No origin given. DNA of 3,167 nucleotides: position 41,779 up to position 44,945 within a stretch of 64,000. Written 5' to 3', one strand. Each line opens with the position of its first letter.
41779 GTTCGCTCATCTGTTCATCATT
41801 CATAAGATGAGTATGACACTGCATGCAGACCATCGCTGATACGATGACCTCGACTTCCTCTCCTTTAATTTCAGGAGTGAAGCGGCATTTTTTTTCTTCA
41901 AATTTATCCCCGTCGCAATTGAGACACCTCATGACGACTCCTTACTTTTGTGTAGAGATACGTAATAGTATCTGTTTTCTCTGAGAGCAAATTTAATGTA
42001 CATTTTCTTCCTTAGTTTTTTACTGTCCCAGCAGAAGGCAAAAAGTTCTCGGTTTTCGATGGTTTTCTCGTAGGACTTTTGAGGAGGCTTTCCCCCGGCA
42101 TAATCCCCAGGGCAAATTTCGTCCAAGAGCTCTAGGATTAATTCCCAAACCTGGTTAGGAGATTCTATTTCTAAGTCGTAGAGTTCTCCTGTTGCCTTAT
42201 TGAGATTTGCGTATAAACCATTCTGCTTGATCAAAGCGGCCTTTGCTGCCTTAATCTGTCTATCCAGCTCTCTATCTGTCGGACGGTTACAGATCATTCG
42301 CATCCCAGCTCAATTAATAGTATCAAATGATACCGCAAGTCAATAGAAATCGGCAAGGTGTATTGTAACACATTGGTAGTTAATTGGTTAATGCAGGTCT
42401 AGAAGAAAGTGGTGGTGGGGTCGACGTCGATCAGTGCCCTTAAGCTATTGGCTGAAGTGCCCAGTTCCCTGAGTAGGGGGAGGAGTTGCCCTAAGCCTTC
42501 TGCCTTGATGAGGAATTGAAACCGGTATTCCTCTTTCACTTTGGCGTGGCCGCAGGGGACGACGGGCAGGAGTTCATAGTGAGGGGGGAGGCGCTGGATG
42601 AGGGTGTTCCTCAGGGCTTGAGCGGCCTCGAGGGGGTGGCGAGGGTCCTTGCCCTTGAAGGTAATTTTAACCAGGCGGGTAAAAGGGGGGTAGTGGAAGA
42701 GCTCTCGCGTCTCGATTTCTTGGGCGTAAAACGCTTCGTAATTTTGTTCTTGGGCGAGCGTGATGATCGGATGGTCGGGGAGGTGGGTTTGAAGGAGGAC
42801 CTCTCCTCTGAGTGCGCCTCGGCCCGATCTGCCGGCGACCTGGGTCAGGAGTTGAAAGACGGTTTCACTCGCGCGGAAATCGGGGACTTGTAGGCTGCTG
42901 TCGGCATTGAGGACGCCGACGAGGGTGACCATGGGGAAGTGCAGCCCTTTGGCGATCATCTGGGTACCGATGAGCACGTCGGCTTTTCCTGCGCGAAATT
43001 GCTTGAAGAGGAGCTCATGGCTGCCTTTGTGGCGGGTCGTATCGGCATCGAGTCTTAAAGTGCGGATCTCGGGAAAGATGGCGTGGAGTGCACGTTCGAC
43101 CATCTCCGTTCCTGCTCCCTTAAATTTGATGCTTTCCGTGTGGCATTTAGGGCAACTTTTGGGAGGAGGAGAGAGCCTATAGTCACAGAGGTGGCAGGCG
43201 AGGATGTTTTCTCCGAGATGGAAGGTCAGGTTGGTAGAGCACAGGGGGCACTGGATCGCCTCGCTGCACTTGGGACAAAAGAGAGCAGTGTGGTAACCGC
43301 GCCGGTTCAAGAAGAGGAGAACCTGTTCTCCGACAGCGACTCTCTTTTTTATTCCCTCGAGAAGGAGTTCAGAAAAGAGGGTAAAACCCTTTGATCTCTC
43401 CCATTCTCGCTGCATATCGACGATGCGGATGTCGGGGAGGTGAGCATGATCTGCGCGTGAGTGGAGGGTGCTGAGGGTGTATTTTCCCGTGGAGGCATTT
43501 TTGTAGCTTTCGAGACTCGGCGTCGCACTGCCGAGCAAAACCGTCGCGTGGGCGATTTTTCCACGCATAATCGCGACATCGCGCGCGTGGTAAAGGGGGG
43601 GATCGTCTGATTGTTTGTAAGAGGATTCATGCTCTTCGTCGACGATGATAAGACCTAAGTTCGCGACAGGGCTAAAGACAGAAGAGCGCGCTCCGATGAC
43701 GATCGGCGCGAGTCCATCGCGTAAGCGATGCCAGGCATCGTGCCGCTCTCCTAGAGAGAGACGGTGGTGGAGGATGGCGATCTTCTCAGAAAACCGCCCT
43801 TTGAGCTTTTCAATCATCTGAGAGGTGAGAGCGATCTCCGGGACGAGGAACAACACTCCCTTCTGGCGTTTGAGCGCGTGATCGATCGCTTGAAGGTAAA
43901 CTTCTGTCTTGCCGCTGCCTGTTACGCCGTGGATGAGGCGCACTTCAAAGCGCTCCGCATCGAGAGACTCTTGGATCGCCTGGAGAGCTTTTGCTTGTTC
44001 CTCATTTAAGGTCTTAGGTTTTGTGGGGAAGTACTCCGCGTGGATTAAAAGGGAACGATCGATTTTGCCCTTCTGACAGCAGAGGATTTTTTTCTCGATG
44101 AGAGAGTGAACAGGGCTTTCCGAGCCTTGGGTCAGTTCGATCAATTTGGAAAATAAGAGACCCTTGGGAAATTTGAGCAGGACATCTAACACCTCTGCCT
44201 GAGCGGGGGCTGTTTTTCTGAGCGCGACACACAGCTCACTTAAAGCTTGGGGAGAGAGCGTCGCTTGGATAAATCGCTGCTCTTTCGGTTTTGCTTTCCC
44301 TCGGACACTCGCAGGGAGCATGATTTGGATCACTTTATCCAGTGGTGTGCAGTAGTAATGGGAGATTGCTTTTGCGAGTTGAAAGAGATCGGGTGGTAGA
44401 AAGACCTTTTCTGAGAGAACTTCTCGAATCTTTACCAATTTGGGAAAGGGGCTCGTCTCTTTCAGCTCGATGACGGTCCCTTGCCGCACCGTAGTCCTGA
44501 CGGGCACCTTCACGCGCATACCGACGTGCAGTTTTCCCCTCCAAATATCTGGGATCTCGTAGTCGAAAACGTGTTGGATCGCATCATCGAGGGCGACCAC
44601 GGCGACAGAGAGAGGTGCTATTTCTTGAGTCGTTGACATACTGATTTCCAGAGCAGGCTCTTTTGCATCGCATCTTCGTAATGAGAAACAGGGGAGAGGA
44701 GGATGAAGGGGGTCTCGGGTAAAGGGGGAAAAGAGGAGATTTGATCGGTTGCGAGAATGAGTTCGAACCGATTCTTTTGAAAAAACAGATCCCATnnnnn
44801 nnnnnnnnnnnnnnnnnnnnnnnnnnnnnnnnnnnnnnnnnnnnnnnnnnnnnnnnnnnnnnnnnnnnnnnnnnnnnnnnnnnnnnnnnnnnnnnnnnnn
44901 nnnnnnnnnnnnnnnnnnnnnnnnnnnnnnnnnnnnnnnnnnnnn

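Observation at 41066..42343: MqsR-like toxin paired with an MqsA-Panacea fusion antitoxin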

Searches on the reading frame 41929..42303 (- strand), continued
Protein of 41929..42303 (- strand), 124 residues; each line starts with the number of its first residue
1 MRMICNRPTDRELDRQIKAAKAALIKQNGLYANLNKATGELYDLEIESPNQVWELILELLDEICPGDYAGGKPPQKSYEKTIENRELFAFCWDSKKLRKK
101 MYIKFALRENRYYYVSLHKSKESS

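Call 70: find_encoding_contigs(protein=P0250, flank=2500, max_places=2)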
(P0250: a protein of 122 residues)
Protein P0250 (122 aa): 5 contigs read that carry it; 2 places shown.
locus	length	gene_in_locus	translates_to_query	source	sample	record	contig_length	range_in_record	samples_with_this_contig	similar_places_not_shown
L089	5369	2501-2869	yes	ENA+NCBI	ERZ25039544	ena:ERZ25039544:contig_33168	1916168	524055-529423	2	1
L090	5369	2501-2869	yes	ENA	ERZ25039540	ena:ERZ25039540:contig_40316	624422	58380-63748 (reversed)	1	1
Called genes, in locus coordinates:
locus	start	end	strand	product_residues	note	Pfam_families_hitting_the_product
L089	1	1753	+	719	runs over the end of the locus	PF27167:HTH_GRAD, PF03449:GreA_GreB_N, PF01272:GreA_GreB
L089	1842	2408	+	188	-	PF01725:Ham1p_like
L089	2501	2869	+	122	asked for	-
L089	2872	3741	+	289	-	PF13274:SocA_Panacea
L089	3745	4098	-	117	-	-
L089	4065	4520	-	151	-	-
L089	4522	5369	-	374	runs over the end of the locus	PF01098:FTSW_RODA_SPOVE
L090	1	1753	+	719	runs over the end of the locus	PF27167:HTH_GRAD, PF03449:GreA_GreB_N, PF01272:GreA_GreB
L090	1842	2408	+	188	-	PF01725:Ham1p_like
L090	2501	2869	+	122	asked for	-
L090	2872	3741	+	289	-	PF13274:SocA_Panacea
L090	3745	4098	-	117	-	-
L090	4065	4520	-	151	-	-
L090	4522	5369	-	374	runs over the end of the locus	PF01098:FTSW_RODA_SPOVE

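Call 71: find_encoding_contigs(protein=P0294, flank=2500, max_places=2)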
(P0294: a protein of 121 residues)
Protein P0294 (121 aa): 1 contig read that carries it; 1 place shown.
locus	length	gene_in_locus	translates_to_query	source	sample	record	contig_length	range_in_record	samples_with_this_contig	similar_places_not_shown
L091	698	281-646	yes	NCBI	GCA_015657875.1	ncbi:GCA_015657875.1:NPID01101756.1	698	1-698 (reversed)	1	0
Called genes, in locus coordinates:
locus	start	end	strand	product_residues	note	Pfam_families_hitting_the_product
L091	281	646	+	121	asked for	-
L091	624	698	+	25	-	?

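Call 72: find_encoding_contigs(protein=P0323, flank=2500, max_places=2)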
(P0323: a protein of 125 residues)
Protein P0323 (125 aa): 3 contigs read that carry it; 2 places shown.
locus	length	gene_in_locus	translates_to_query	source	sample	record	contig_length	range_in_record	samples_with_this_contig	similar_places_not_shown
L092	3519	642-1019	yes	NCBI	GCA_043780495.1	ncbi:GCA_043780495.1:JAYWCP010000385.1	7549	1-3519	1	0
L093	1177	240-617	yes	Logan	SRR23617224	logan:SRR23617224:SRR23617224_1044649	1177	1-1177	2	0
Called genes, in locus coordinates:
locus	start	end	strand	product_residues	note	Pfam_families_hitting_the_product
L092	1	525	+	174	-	?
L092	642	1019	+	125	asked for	-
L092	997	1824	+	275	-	PF15731:MqsA_antitoxin, PF01381:HTH_3 (weak)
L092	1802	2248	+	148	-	PF02556:SecB (weak)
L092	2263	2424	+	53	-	-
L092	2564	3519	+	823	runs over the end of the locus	PF08665:PglZ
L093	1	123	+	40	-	?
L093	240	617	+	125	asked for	-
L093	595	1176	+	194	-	?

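Call 73: find_encoding_contigs(protein=P0348, flank=2500, max_places=2)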
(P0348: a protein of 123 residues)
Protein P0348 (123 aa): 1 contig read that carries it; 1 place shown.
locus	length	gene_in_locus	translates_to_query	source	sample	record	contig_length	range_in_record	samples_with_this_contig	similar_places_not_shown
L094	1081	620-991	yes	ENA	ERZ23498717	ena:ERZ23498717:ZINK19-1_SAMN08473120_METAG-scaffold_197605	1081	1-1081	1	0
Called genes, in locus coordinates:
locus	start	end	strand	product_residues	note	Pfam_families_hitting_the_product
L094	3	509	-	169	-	?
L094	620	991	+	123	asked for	-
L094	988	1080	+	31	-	?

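Call 74: search_protein_families(library=pfam, proteins=[L086:525-1100:+, L092:997-1824:+, L093:595-1176:+, L087:526-972:+, L092:1802-2248:+], max_evalue=0.01)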
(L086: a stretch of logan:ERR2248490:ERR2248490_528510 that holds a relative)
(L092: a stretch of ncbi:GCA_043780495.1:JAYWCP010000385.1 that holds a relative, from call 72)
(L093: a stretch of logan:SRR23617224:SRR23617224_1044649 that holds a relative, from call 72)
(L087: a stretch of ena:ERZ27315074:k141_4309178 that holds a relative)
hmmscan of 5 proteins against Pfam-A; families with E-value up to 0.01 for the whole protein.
L086:525-1100:+ (192 aa): 4 families
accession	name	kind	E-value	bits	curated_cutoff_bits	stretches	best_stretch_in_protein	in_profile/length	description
PF01381.28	HTH_3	-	9.8e-09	35.6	23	1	74-117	1-42/55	Helix-turn-helix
PF13560.12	HTH_31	-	4.1e-07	30.7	27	1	71-117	3-48/64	Helix-turn-helix domain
PF15731.11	MqsA_antitoxin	-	1.4e-06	28.8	30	1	22-125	20-124/131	Antitoxin component of bacterial toxin-antitoxin system, MqsA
PF12844.13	HTH_19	-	0.0013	19.1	30.2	1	71-107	1-36/64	Helix-turn-helix domain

L092:997-1824:+ (275 aa): 3 families
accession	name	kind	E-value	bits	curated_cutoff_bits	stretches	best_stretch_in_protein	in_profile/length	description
PF15731.11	MqsA_antitoxin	-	7.4e-08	33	30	1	32-119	20-109/131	Antitoxin component of bacterial toxin-antitoxin system, MqsA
PF01381.28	HTH_3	-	5.7e-07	29.9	23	1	86-115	3-32/55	Helix-turn-helix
PF13560.12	HTH_31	-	0.0075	17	27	0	87-117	9-39/64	Helix-turn-helix domain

L093:595-1176:+ (194 aa): 3 families
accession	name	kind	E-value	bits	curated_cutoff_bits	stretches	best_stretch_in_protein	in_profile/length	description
PF15731.11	MqsA_antitoxin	-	3.7e-08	34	30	1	31-119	19-109/131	Antitoxin component of bacterial toxin-antitoxin system, MqsA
PF01381.28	HTH_3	-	3.3e-07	30.7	23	1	86-115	3-32/55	Helix-turn-helix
PF13560.12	HTH_31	-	0.0038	17.9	27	0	87-118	9-40/64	Helix-turn-helix domain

L087:526-972:+ (148 aa): 7 families
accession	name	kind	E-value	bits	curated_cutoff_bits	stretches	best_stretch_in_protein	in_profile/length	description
PF15731.11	MqsA_antitoxin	-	2.1e-10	41.3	30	1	1-118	1-120/131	Antitoxin component of bacterial toxin-antitoxin system, MqsA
PF01381.28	HTH_3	-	4.1e-08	33.6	23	1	73-108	1-35/55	Helix-turn-helix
PF13744.12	HTH_37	-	5.2e-05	23.4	27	1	58-121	10-71/80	Helix-turn-helix domain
PF13560.12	HTH_31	-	0.00015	22.5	27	1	72-116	5-52/64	Helix-turn-helix domain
PF12844.13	HTH_19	-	0.00068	19.9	30.2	1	73-105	4-36/64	Helix-turn-helix domain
PF08965.17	Aca2_YdiL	-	0.0065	17.1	23.8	1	70-107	3-42/118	Aca2/YdiL-like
PF20432.4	Xre-like-HTH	-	0.0071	17.1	25.8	0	76-100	19-42/63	Antitoxin Xre-like helix-turn-helix domain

L092:1802-2248:+ (148 aa): 1 family
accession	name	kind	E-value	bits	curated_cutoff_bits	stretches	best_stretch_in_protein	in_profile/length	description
PF02556.19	SecB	-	2.7e-06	27.8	26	1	34-134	40-139/141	Preprotein translocase subunit SecB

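Call 75: find_encoding_contigs(protein=P0287, flank=2000, max_places=2)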
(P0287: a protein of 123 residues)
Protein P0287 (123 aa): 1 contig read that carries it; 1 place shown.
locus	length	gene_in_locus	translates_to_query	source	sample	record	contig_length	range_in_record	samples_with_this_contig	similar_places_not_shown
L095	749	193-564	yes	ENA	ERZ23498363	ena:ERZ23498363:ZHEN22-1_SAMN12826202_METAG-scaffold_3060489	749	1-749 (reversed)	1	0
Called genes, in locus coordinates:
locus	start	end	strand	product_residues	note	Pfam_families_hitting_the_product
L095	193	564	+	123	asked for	-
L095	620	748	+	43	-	?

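Call 76: find_encoding_contigs(protein=P0309, flank=2000, max_places=2)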
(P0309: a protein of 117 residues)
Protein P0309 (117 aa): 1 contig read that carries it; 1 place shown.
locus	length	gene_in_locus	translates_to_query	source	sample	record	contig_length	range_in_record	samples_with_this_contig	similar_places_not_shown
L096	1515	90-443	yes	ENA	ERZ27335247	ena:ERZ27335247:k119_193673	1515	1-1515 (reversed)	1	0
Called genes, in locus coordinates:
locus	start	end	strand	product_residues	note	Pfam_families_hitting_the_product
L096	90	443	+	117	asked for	-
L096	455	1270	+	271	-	PF13274:SocA_Panacea (weak)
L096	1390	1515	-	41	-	?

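Call 77: find_encoding_contigs(protein=P0364, flank=2000, max_places=2)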
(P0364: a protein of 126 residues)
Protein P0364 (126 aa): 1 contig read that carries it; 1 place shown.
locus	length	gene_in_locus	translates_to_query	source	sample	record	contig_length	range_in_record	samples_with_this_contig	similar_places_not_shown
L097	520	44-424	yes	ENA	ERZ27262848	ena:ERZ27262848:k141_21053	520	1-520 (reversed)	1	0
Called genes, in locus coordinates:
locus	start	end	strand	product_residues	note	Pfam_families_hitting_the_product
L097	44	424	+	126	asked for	-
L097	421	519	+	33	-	?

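Call 88: find_related_loci(query=A6, collection=metagenome_contigs, flank=2500)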
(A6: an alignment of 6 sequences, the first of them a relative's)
Query A6 (117 aa) in metagenome_contigs; peptide patterns used: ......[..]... (x = any residue, [..] = any of these).
217 stretches matched a pattern; 215 encode a relative of the query (tblastn E <= 1e-3); the best 80 are kept; 80 distinct loci.
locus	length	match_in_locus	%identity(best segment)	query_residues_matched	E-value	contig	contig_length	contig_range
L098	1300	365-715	48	1-117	1e-34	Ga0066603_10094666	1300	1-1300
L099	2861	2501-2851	47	1-117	6e-34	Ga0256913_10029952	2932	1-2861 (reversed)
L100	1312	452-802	49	1-117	1e-33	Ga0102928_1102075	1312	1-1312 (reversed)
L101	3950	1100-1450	48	1-117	8e-33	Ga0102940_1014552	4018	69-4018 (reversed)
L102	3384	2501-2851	47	1-117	2e-32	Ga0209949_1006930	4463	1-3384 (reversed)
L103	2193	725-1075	45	1-117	8e-32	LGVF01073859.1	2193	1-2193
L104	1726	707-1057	43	1-117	2e-31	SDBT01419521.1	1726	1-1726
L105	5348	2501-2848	49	1-117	3e-31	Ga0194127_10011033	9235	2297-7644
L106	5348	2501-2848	49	1-117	3e-31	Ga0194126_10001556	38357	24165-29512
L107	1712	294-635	46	3-117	4e-31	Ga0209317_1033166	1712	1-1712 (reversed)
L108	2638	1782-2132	44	1-117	3e-31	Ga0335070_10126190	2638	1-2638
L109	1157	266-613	48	1-117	2e-31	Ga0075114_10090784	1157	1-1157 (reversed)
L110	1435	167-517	44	1-117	3e-31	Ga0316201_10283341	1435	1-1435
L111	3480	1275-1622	48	1-117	9e-31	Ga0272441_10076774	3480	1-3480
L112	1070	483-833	46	1-117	3e-31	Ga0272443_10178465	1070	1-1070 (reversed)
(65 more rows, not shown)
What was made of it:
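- Tried and rejected: A narrower alignment (A6) worked (call 88).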

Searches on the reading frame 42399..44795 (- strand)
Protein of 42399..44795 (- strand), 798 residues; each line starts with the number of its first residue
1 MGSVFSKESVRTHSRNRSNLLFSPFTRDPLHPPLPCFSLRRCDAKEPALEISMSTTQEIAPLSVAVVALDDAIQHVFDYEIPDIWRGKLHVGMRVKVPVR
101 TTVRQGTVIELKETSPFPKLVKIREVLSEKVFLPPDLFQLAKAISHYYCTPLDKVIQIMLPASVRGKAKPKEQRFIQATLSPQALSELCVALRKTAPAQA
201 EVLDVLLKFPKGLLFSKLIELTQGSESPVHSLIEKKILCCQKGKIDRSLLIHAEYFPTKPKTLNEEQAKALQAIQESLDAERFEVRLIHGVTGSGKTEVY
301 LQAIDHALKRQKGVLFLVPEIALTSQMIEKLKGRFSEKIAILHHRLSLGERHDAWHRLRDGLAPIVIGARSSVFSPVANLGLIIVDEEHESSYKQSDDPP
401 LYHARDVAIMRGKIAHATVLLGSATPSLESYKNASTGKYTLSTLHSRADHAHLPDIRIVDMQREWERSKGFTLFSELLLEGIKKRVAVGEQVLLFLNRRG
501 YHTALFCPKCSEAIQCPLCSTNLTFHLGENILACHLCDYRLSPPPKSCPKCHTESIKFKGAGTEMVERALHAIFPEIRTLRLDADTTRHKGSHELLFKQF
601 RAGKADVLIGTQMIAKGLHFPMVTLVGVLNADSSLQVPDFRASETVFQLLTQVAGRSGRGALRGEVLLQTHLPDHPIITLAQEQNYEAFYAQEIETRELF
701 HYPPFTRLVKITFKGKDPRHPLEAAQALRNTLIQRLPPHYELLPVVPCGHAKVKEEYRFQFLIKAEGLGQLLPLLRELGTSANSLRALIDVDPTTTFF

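Call 55: search_protein_families(library=pfam, proteins=[window:42399-44795:-], max_evalue=0.001)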
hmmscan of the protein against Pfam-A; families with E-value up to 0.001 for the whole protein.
window:42399-44795:- (798 aa): 8 families
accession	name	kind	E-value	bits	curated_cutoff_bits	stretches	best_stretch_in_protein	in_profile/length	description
PF17764.6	PriA_3primeBD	-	6.8e-21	74.4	22.7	1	67-161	2-96/96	3'DNA-binding domain (3'BD)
PF00270.35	DEAD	-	3.6e-18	66.3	26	1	266-432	3-165/167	DEAD/DEAH box helicase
PF04851.21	ResIII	-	5.4e-18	65.9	22.5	1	262-427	3-163/164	Type III restriction enzyme, res subunit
PF18074.6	PriA_C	-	2e-15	57.8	26.9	1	704-793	1-95/95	Primosomal protein N C-terminal domain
PF00271.37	Helicase_C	-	1.2e-10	42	23.5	1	565-659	27-108/110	Helicase conserved C-terminal domain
PF18319.7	Zn_ribbon_PriA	-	1.8e-06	28.2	26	1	516-540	1-25/27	PriA DNA helicase Cys-rich region (CRR) domain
PF01637.24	ATPase_2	-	9.2e-05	22.8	33.2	1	269-325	6-62/225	ATPase domain predominantly from Archaea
PF13604.12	AAA_30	-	0.00012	22.4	27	1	262-388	1-97/191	AAA domain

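Call 82: list_cluster_members(proteins=[window:42399-44795:-, window:32199-34907:+, window:39937-40968:-])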
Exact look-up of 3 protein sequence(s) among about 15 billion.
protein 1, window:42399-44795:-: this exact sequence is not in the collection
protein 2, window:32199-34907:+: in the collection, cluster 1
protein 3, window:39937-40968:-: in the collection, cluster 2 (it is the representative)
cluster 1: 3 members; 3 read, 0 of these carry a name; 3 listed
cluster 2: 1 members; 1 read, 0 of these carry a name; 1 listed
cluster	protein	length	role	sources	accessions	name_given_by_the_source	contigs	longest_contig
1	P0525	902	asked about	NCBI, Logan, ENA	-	-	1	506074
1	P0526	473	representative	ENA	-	-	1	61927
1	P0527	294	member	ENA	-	-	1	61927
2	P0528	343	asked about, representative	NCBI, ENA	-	-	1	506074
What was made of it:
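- Tried and rejected: Cluster look-up returned no names (call 82).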
